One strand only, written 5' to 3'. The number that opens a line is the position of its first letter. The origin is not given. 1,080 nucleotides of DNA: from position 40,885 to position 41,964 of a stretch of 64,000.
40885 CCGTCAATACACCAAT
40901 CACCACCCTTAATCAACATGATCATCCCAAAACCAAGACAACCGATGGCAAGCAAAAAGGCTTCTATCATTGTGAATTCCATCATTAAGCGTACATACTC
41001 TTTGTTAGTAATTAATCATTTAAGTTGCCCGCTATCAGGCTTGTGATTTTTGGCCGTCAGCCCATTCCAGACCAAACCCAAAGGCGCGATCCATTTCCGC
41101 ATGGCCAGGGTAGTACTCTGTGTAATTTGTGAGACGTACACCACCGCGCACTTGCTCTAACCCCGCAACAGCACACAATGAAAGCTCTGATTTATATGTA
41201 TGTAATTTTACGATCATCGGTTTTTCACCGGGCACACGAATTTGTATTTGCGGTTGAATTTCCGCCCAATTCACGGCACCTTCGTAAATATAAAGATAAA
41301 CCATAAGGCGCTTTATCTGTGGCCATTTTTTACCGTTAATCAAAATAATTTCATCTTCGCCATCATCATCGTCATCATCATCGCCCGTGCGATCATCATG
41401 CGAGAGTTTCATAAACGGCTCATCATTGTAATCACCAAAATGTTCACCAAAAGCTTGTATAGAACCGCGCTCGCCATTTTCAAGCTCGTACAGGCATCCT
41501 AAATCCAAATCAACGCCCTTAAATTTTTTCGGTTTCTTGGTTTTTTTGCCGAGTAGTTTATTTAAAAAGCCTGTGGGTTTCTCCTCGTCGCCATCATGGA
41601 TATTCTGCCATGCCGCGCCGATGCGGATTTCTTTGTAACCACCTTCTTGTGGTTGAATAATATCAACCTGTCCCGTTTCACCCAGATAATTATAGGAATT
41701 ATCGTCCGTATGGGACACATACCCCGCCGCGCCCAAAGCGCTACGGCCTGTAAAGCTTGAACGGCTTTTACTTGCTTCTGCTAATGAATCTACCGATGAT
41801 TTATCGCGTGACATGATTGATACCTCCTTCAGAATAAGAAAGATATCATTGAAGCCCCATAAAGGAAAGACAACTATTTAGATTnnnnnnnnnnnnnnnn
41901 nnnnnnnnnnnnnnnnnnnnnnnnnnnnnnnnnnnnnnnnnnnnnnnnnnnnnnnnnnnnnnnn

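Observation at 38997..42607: TerD-like / CaCA Na+-Ca2+ exchanger / TerD apparent operon: a putative Ca2+ buffering-efflux module without other ter genes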

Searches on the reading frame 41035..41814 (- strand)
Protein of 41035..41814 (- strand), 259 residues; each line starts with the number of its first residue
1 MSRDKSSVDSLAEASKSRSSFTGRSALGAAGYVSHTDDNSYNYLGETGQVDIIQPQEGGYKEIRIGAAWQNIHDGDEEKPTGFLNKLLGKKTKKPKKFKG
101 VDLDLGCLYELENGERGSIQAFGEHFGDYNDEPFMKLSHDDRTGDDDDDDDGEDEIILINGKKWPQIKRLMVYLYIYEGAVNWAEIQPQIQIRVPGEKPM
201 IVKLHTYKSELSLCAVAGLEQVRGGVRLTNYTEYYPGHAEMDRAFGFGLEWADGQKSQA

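Call 3: search_protein_families(library=pfam, proteins=[window:41035-41814:-], max_evalue=0.01)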
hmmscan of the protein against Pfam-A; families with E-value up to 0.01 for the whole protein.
window:41035-41814:- (259 aa): 0 families

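Call 4: search_protein_families(library=ncbifam, proteins=[window:41035-41814:-], max_evalue=0.01)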
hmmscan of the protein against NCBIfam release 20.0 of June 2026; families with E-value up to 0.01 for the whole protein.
window:41035-41814:- (259 aa): 0 families

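Call 6: search_protein_families(library=pfam, proteins=[window:41035-41814:-], max_evalue=10)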
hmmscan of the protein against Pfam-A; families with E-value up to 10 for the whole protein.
window:41035-41814:- (259 aa): 1 family
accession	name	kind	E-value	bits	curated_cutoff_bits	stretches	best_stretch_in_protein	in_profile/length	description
PF14079.11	DUF4260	-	0.16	12.4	27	1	205-254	58-104/113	Domain of unknown function (DUF4260)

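Call 7: search_solved_structures(query=window:41035-41814:-, max_evalue=10, show_alignments=2)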
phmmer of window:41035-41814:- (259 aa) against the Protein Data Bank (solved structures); distinct sequences matched with E-value up to 10: 2.
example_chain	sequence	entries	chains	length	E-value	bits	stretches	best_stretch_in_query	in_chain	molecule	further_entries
1t23_A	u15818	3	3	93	0.28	13.9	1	45-94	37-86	Chromosomal protein MC1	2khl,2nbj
7smv_A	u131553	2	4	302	1.6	11.4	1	110-213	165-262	3C-like proteinase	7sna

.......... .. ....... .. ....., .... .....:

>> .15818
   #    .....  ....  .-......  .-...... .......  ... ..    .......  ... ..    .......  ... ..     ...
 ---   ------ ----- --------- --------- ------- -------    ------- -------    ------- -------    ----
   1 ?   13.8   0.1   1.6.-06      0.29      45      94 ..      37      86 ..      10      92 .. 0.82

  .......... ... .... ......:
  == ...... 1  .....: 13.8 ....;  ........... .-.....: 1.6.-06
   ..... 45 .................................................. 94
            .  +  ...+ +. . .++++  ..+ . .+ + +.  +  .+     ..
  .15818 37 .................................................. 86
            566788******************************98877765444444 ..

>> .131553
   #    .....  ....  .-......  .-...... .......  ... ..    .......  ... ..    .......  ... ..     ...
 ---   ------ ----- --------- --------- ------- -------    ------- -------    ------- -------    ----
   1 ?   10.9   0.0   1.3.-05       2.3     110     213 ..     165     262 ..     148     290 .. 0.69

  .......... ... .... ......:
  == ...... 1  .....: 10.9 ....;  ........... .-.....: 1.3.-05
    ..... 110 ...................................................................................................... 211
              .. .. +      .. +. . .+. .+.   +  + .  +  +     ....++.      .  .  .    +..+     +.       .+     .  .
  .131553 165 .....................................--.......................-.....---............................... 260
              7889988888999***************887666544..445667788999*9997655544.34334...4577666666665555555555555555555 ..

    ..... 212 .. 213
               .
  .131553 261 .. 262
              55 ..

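Call 8: find_homologous_proteins(query=window:41035-41814:-, max_evalue=0.001)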
Query window:41035-41814:- (259 aa): 1253 proteins with E <= 0.001 among 1767 candidates; the best 120 are listed.
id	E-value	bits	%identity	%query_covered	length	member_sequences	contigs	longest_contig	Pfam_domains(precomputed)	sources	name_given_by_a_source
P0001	7.2e-174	595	100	100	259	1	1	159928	-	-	-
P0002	1.5e-147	508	88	99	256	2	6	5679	-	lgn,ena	-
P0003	1.4e-144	499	86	100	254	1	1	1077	-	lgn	-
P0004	6.6e-143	493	85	99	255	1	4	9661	-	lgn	-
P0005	1.2e-135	469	81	100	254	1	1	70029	-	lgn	-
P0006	1.5e-129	449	73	100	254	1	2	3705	-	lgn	-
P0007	7.7e-115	401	70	99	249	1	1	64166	-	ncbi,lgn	-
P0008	9.1e-115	401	70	99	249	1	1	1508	-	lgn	-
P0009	1.9e-114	400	70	99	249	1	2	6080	-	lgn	-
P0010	2.8e-114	399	70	99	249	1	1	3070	-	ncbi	-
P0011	8.3e-114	398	68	99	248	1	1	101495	-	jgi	jgi:tellurite resistance protein TerA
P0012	2.0e-113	396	68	99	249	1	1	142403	-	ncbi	-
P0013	3.7e-113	395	69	99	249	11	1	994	-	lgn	-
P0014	5.5e-113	395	67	100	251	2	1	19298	-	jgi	jgi:tellurite resistance protein TerA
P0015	2.4e-112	393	68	99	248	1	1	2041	-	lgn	-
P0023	4.8e-109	382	65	99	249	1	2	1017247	-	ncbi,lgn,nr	ncbi:MAG: Tellurium resistance protein TerA [Rhodospirillales bacterium]|nr:Tellurium resistance pro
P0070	3.6e-88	314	55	97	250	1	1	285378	PF02342.24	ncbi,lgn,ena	-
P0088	2.6e-86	307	53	99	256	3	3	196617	-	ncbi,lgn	-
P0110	3.8e-85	304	53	99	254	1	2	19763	PF02342.24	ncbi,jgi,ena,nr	ncbi:MAG TPA: TerD family protein [Alphaproteobacteria bacterium]|nr:TerD family protein [Alphaprote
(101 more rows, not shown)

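Call 9: find_encoding_contigs(protein=P0023, flank=6000, max_places=2)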
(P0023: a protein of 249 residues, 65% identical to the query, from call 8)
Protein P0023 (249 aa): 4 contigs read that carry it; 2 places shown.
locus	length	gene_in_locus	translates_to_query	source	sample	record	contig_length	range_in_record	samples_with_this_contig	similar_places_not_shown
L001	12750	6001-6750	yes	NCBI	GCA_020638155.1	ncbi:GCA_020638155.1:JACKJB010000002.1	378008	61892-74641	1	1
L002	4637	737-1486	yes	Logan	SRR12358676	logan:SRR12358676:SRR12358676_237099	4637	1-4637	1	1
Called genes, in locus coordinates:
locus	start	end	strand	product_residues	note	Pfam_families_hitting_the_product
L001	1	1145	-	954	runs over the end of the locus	-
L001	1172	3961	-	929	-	-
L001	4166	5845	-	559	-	PF02463:SMC_N (faint), PF13476:AAA_23 (faint), PF00005:ABC_tran, PF13555:AAA_29 (faint), PF13304:AAA_21 (faint), PF12848:ABC_tran_Xtn, PF00005:ABC_tran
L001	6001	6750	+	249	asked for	-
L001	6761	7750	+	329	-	PF01699:Na_Ca_ex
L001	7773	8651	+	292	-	PF02342:TerD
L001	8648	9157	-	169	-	-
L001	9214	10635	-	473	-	PF13742:tRNA_anti_2, PF01336:tRNA_anti-codon, PF02601:Exonuc_VII_L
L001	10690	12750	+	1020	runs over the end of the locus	PF18327:PRODH (weak), PF14850:Pro_dh-DNA_bdg, PF01619:Pro_dh, PF00171:Aldedh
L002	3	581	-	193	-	?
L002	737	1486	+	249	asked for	-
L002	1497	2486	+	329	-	PF01699:Na_Ca_ex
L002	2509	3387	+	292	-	PF02342:TerD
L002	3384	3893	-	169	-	-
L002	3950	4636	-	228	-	?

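Call 10: find_encoding_contigs(protein=P0012, flank=6000, max_places=2)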
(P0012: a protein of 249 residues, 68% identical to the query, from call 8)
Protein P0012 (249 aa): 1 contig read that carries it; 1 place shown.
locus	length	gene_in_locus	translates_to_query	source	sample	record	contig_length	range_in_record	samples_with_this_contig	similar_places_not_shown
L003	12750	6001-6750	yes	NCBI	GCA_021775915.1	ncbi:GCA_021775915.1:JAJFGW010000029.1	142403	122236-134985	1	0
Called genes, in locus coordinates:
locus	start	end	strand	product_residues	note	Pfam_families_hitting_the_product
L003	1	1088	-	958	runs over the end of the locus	-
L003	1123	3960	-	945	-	-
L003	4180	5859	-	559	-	PF02463:SMC_N (faint), PF00005:ABC_tran, PF13401:AAA_22 (faint), PF13476:AAA_23 (faint), PF13166:AAA_13 (faint), PF13304:AAA_21 (faint), PF12848:ABC_tran_Xtn, PF00005:ABC_tran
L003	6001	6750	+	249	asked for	-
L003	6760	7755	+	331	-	PF01699:Na_Ca_ex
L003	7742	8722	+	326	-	PF02342:TerD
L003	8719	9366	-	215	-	-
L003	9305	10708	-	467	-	PF13742:tRNA_anti_2, PF01336:tRNA_anti-codon, PF02601:Exonuc_VII_L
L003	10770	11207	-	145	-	-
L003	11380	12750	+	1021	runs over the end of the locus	PF18327:PRODH (weak), PF14850:Pro_dh-DNA_bdg, PF01619:Pro_dh, PF00171:Aldedh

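Call 11: find_encoding_contigs(protein=P0070, flank=6000, max_places=2)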
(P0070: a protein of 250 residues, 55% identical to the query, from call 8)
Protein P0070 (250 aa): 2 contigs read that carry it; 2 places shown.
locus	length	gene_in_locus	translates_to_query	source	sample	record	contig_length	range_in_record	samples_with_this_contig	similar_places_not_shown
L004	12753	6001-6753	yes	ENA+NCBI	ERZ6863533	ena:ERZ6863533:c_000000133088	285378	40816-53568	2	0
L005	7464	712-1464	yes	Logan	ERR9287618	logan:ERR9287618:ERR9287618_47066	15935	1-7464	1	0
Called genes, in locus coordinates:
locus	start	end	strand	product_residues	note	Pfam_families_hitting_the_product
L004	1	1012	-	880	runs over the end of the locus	-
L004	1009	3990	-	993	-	-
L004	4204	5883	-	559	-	PF00005:ABC_tran, PF00931:NB-ARC (faint), PF02463:SMC_N (faint), PF13476:AAA_23 (faint), PF13555:AAA_29 (faint), PF13166:AAA_13 (faint), PF12848:ABC_tran_Xtn, PF00005:ABC_tran, +1 more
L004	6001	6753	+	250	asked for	PF02342:TerD (faint)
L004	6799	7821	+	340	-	PF01699:Na_Ca_ex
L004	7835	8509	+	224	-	PF02342:TerD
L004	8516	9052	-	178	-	-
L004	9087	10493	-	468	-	PF13742:tRNA_anti_2, PF01336:tRNA_anti-codon, PF02601:Exonuc_VII_L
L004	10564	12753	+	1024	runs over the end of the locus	PF14850:Pro_dh-DNA_bdg, PF01619:Pro_dh, PF00171:Aldedh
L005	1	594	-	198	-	?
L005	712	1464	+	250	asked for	PF02342:TerD (faint)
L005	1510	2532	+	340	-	PF01699:Na_Ca_ex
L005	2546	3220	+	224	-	PF02342:TerD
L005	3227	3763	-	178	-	-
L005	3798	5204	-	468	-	PF13742:tRNA_anti_2, PF01336:tRNA_anti-codon, PF02601:Exonuc_VII_L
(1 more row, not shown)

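Call 12: find_encoding_contigs(protein=P0088, flank=6000, max_places=2)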
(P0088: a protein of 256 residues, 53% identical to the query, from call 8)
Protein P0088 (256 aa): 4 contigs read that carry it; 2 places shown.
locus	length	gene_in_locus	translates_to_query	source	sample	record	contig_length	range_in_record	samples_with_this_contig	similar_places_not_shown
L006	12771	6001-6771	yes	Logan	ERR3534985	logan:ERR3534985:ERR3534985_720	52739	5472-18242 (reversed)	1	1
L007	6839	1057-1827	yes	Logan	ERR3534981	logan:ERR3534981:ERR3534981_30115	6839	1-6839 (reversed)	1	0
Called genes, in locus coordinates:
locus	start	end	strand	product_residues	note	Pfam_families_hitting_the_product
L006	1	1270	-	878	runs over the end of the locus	-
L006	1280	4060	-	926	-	-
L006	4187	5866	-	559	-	PF00005:ABC_tran, PF00931:NB-ARC (faint), PF02463:SMC_N (faint), PF13401:AAA_22 (faint), PF13476:AAA_23 (faint), PF13555:AAA_29 (faint), PF12848:ABC_tran_Xtn, PF00005:ABC_tran, +3 more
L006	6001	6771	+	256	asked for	-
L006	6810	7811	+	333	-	PF01699:Na_Ca_ex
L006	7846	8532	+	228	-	PF02342:TerD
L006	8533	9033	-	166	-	-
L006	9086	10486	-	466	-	PF13742:tRNA_anti_2, PF01336:tRNA_anti-codon, PF02601:Exonuc_VII_L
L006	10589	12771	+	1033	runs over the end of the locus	PF14850:Pro_dh-DNA_bdg, PF01619:Pro_dh, PF00171:Aldedh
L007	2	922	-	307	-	?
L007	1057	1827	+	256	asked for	-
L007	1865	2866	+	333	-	PF01699:Na_Ca_ex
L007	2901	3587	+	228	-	PF02342:TerD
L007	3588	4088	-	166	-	-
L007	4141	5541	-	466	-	PF13742:tRNA_anti_2, PF01336:tRNA_anti-codon, PF02601:Exonuc_VII_L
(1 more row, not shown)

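Call 34: find_related_loci(query=A1, collection=genome_contigs, flank=5000)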
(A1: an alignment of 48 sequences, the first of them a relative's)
Query A1 (259 aa) in genome_contigs; peptide patterns used: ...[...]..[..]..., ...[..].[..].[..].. (x = any residue, [..] = any of these).
218 stretches matched a pattern; 213 encode a relative of the query (tblastn E <= 1e-3); the best 80 are kept; 80 distinct loci.
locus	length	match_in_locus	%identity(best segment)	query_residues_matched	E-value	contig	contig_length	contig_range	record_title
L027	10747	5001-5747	70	1-257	4e-107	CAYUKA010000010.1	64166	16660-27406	MAG TPA_asm: uncultured Micavibrio sp. isolate SRP141376_co5_384 genome assembly, contig: NODE_938_length_64166_cov_5.74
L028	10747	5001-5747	67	1-257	1e-104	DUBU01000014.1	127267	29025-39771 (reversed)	MAG TPA_asm: Micavibrio sp. isolate UWMA-0310 NODE_207_length_127267_cov_0.113299, whole genome shotgun sequence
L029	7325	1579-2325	67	1-257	7e-104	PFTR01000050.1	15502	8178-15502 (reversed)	MAG: Alphaproteobacteria bacterium CG_4_9_14_3_um_filter_47_13 CG_4_9_14_3_um_filter_150_scaffold_3672_c, whole genome s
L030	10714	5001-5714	67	12-257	1e-99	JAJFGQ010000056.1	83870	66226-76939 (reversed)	MAG: Alphaproteobacteria bacterium isolate OFTM257 OFTM257_55, whole genome shotgun sequence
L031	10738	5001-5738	63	1-256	4e-96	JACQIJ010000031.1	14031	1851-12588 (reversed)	MAG: Proteobacteria bacterium isolate NC_groundwater_1122_Ag_S-0.1um_56_24 S_p1_S3_coassembly_k141_498092, whole genome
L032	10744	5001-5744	65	1-256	1e-95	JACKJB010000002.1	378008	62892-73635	MAG: Rhodospirillales bacterium isolate HK-STAS-PROT-28 HK-STAS-PROT-28_2, whole genome shotgun sequence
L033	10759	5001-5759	57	1-256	6e-94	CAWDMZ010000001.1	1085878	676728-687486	MAG: uncultured Alphaproteobacteria bacterium isolate MFD03250.bin.3.33 genome assembly, contig: contig_15545, whole gen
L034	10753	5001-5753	54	2-256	4e-93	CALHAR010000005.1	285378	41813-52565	MAG: uncultured Alphaproteobacteria bacterium isolate H2_Bin_METABAT__102_1_1 genome assembly, contig: c_000000133088, w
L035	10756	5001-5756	55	1-256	1e-91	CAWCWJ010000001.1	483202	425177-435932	MAG: uncultured Alphaproteobacteria bacterium isolate MFD03250.bin.1.140 genome assembly, contig: contig_18363, whole ge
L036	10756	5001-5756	54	1-256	2e-91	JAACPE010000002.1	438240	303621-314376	MAG: Alphaproteobacteria bacterium isolate CG_2015-02_44_15 CG_2015-02_curated_scaffold_2, whole genome shotgun sequence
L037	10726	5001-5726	55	7-256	8e-91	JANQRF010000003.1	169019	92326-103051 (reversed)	MAG: Alphaproteobacteria bacterium isolate IP29b_bin.51 k99_780719, whole genome shotgun sequence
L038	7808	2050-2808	53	7-256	1e-90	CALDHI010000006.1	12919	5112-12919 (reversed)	MAG: uncultured Alphaproteobacteria bacterium isolate B3_Bin_Bin_116_2 genome assembly, contig: c_000000548613, whole ge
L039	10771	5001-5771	53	1-256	3e-90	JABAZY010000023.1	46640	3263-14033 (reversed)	MAG: Alphaproteobacteria bacterium isolate HE327_NSB047 NODE_1010_length_46640_cov_4.757197, whole genome shotgun sequen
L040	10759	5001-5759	53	1-256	5e-90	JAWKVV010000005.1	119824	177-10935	MAG: Alphaproteobacteria bacterium isolate ABC1.142 ABC1.142.fa-5, whole genome shotgun sequence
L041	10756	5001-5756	53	4-256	1e-89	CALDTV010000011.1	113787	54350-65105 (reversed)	MAG: uncultured Alphaproteobacteria bacterium isolate L3_Bin_METABAT__146_1 genome assembly, contig: c_000001042062, who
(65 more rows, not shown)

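Call 36: predict_structure(alignment_id=A1)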
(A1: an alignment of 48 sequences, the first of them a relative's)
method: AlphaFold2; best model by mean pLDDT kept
length: 259 residues; sequences in the alignment: 48
mean_pLDDT: 76.0   pTM: 0.73
mean pLDDT of the five models: 76.0, 75.0, 74.7, 73.6, 69.7
residues with pLDDT >= 90: 100; 70-90: 63; 50-70: 53; < 50: 43
segments of 3 or more residues with pLDDT < 50: 1-5, 11-30, 142-147, 149-153, 255-259
pLDDT, mean of each block of 10 residues (from residue 1): 47 41 33 62 89 93 90 60 64 60 90 94 80 88 48 75 97 88 87 92 79 93 97 90 89 49
secondary structure, 60 per line:
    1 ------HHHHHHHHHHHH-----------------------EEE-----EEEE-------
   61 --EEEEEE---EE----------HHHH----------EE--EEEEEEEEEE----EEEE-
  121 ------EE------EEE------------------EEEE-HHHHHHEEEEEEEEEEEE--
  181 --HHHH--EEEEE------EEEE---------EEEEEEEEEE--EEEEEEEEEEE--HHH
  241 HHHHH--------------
elements in order: H7-18 E42-44 E50-53 E63-68 H84-87 E102-111 E116-119 E135-137 E156-159 H161-166 E167-178 H183-186 E189-193 E200-203 E213-222 E225-235 H238-245

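Call 40: fold_search(model_id=the predicted structure, library=pdb)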
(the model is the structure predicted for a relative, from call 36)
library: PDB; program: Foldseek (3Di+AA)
matches with E <= 10: 566; with E <= 0.001: 4
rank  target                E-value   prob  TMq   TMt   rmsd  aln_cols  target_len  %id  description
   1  9a6r_B                1.9e-08  1.00  0.50  0.63   6.7       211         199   20  Integrative model of GLPD-SCP2 by crosslinking MS and deep learning (released 2024-09-18)
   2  3ibz                  8.3e-07  1.00  0.44  0.61   6.1       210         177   15  Crystal structure of putative tellurium resistant like protein (TerD) from Streptomyces coelicolor A3(2) (released 2009-08-18)
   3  2kxt_MODEL_1_A        4.7e-06  1.00  0.43  0.59   6.1       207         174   14  NMR structure and calcium-binding properties of the tellurite resistance protein TerD from Klebsiella pneumoni (released 2010-12-22)
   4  2qz7_A                8.8e-06  1.00  0.38  0.53   6.5       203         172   11  The crystal structure of a homologue of telluride resistance protein (TerD), SCO6318 from Streptomyces coelicolor A3(2 (released 2007-08-28)
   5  8jl8                  2.0e-01  0.20  0.22  0.20   9.0       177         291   11  Crystal structure of the collagen binding domain of Cnm from Streptococcus mutans (released 2024-04-10)
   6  1ca1                  2.3e-01  0.30  0.23  0.18   6.6       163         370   12  ALPHA-TOXIN FROM CLOSTRIDIUM PERFRINGENS (released 1999-05-04)
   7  1qm6_A                3.0e-01  0.21  0.21  0.16   7.2       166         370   12  Closed form of Clostridium perfringens alpha-toxin strain NCTC8237 (released 1999-09-27)
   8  5vf6                  3.2e-01  0.10  0.17  0.19  13.3       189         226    7  Crystal structure of single chain variable fragment (scFv45). (released 2018-01-31)
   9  3u6g_B                3.6e-01  0.23  0.24  0.42   7.6       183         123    8  Crystal structure of a domain of unknown function, DUF4425 (BVU_3708) from Bacteroides vulgatus ATCC 8482 at 1.35 A re (released 2011-11-02)
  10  4ouo                  3.6e-01  0.09  0.17  0.19  15.6       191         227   10  anti-Bla g 1 scFv (released 2014-03-05)
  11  4b4p_A                3.8e-01  0.05  0.14  0.22  18.4       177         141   12  Crystal Structure of the lectin domain of F18 fimbrial adhesin FedF. (released 2012-08-15)
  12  1yc7_A                4.5e-01  0.10  0.15  0.26  14.3       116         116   14  cAbAn33 VHH fragment against VSG (released 2005-06-14)
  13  2lrg_MODEL_1_A        5.0e-01  0.15  0.23  0.38   7.3       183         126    7  NMR structure of the protein YP_001300941.1 from Bacteroides vulgatus (released 2012-04-18)
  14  6yxz                  5.0e-01  0.08  0.16  0.07  12.8       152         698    7  Structure and activity of the GH20 beta-N-beta-N-acetylhexosaminidase from Bifidobacterium bifidum (released 2021-05-12)
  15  1wmd                  5.3e-01  0.07  0.15  0.10  12.9       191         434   13  Crystal Structure of alkaline serine protease KP-43 from Bacillus sp. KSM-KP43 (1.30 angstrom, 100 K) (released 2004-09-14)
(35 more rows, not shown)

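Call 69: search_dna_similar(query=window:41035-41814:-, collection=plasmids, mode=protein, max_evalue=0.001, max_rows=25, rows=spread)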
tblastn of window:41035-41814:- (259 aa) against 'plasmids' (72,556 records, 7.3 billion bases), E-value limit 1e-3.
Records with a match: 2613; places in all: 2636; records where one place covers at least 80% of the query: 0.
Best place of each record, by identity: <60% 2613.
By first word of the organism name: Klebsiella 1144; Escherichia 440; Enterobacter 364; Salmonella 350; Pseudomonas 128; Citrobacter 65; Raoultella 34; Leclercia 19; Serratia 9; Rhodococcus 8; and 34 more.
By predicted mobility (MOB-suite, as given by PLSDB): conjugative 1649; non-mobilizable 919; mobilizable 45.
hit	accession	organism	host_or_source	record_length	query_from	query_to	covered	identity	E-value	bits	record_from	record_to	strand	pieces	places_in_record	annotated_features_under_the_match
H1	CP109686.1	Pseudomonas aeruginosa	whole organism,Sink Drain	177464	101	256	60%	41.7%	2e-33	135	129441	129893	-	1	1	none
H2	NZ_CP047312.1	Pseudomonas putida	whole organism,soil sample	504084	101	256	60%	39.7%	7e-33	133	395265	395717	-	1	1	TerD family protein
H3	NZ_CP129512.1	Enterobacter asburiae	-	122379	101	256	60%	39.7%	2e-27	117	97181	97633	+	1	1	TerD family protein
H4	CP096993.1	Enterobacter hormaechei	-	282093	101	256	60%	39.7%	2e-27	117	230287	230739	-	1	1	none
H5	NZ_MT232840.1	Escherichia coli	-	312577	101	256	60%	39.7%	2e-27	117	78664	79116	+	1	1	TerD family protein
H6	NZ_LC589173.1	Enterobacter hormaechei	-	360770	101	256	60%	39.7%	2e-27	117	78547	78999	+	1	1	TerD family protein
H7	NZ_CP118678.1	Pseudomonas juntendi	chicken,feces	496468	101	256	60%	39.1%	4e-28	119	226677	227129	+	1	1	TerD family protein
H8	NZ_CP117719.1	Escherichia coli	Duck,mixed culture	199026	101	256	60%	39.1%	7e-27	116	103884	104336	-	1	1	TerD family protein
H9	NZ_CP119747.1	Escherichia coli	chicken,pure culture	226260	101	256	60%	39.1%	7e-27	116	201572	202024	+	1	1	TerD family protein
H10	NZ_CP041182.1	Salmonella enterica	chicken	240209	101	256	60%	39.1%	7e-27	116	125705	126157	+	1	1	TerD family protein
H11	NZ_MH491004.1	Escherichia coli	Homo sapiens,blood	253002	101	256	60%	39.1%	7e-27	116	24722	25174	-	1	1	TerD family protein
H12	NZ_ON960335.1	Escherichia coli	-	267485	101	256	60%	39.1%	7e-27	116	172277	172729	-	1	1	TerD family protein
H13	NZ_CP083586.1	Escherichia coli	culture,meat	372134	101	256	60%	39.1%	7e-27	116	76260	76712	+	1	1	TerD family protein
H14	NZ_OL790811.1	Proteus mirabilis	-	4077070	101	256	60%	36.5%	9e-26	112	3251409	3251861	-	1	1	none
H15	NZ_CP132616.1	Klebsiella pneumoniae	Homo sapiens,respiratory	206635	101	256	60%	35.3%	3e-25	111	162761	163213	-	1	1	terA: tellurium resistance system protein TerA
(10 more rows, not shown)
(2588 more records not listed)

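Call 70: get_annotated_region(hit=H15, flank=6000)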
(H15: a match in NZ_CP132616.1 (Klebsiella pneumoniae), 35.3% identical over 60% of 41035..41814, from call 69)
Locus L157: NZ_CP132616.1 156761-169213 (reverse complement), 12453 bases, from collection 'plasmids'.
description: Klebsiella pneumoniae strain 582610 plasmid p1, complete sequence
organism: Klebsiella pneumoniae (NCBI taxid 573)
taxonomy: Bacteria; Pseudomonadota; Gammaproteobacteria; Enterobacterales; Enterobacteriaceae; Klebsiella; Klebsiella pneumoniae
host: -; source: Homo sapiens,respiratory; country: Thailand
typing (MOB-suite, as given by PLSDB): non-mobilizable; replicon IncFIB
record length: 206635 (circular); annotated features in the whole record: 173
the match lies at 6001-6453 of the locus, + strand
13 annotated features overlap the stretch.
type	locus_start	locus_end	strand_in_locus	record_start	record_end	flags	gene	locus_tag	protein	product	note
CDS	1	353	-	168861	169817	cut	-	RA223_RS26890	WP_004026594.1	HpcH/HpaI aldolase/citrate lyase family protein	-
CDS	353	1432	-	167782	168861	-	-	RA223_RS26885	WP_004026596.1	cysteine protease StiP family protein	-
CDS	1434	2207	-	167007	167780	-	-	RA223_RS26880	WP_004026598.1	hypothetical protein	-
CDS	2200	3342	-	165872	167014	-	-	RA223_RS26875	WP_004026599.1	phosphoribosyltransferase domain-containing protein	-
CDS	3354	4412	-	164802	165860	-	-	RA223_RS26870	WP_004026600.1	ATP-grasp domain-containing protein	-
CDS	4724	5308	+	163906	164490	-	-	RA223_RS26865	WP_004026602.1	TerD family protein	-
CDS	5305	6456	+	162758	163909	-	terA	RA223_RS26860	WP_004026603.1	tellurium resistance system protein TerA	-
predicted_resistance_gene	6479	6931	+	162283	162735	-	terB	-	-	tellurium resistance membrane protein TerB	predicted by amrfinderplus; class TELLURIUM; identity 100.0%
predicted_resistance_gene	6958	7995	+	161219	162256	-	terC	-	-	tellurium resistance membrane protein TerC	predicted by amrfinderplus; class TELLURIUM; identity 99.13%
predicted_resistance_gene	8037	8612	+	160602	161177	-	terD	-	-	tellurium resistance membrane protein TerD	predicted by amrfinderplus; class TELLURIUM; identity 98.96%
predicted_resistance_gene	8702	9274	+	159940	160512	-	terE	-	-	tellurium resistance cAMP binding protein TerE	predicted by amrfinderplus; class TELLURIUM; identity 99.48%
CDS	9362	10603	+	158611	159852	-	-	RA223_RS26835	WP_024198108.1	VWA domain-containing protein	-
CDS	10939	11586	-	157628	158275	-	-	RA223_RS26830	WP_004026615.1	HAD family hydrolase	GO:0016311 - dephosphorylation [Evidence IEA]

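Call 73: search_protein_families(library=ncbifam, proteins=[L157:5305-6456:+, window:41035-41814:-, P0070, P0110], max_evalue=10)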
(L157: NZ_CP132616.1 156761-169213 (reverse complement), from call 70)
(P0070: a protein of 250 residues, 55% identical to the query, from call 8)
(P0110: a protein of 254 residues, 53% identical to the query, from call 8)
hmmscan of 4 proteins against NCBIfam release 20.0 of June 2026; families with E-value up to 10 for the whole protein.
L157:5305-6456:+ (383 aa): 1 family
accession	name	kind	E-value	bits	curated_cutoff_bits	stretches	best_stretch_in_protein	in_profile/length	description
NF006267.0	PRK08416.1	equivalog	0.086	12.4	369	1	13-66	185-243/260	enoyl-ACP reductase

window:41035-41814:- (259 aa): 0 families

P0070 (250 aa): 0 families

P0110 (254 aa): 0 families

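Call 105: search_protein_families(library=padloc, proteins=[window:41035-41814:-], max_evalue=0.001)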
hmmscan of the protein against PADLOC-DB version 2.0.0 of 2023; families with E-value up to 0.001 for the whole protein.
window:41035-41814:- (259 aa): 0 families

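Call 106: search_protein_families(library=phrogs, proteins=[window:41035-41814:-], max_evalue=0.001)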
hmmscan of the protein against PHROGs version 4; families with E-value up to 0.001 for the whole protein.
window:41035-41814:- (259 aa): 1 family
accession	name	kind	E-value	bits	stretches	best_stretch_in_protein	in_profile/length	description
phrog_5698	-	unknown function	1.7e-07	31.8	1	59-237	22-179/195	-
